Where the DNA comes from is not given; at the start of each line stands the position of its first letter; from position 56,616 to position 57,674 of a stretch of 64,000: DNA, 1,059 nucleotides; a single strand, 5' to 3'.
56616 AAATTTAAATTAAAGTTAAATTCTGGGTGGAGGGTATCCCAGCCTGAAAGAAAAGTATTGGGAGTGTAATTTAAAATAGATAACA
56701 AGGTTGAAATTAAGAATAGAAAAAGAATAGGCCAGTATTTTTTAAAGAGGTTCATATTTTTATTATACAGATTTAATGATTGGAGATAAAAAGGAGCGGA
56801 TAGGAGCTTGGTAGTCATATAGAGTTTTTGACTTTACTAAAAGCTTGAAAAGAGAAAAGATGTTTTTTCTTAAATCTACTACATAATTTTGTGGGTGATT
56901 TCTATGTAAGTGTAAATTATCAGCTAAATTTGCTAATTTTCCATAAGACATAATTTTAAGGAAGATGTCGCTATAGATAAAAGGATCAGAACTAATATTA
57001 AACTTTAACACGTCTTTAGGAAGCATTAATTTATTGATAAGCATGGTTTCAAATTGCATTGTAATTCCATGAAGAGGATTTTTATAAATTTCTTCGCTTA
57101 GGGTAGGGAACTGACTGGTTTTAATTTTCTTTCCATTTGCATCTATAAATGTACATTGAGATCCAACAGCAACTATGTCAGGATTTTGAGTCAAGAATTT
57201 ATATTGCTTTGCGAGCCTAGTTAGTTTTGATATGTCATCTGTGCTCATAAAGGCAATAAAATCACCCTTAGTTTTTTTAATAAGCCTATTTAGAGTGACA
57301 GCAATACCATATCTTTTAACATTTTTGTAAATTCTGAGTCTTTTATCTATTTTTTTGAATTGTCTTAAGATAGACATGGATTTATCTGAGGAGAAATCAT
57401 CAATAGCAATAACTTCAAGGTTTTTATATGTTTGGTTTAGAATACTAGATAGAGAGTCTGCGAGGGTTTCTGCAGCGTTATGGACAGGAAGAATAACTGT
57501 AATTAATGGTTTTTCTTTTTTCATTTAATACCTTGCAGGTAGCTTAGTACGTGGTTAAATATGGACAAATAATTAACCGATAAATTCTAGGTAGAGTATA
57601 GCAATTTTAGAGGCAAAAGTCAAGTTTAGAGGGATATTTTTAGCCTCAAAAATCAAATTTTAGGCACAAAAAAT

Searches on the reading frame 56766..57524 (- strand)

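Call 47: search_protein_families(library=pfam, proteins=[window:56766-57524:-], max_evalue=0.0001)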
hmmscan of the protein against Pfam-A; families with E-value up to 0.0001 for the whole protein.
window:56766-57524:- (253 aa): 3 families
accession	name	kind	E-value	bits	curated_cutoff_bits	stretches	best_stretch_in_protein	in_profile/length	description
PF00535.33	Glycos_transf_2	-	7e-29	101.3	23.3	1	9-146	1-132/168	Glycosyl transferase family 2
PF10111.15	Glyco_tranf_2_2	-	1.3e-12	48.2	27.3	1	9-149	1-149/276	Glycosyltransferase like family 2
PF13641.12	Glyco_tranf_2_3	-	8e-09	36.3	27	1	8-132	3-129/230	Glycosyltransferase like family 2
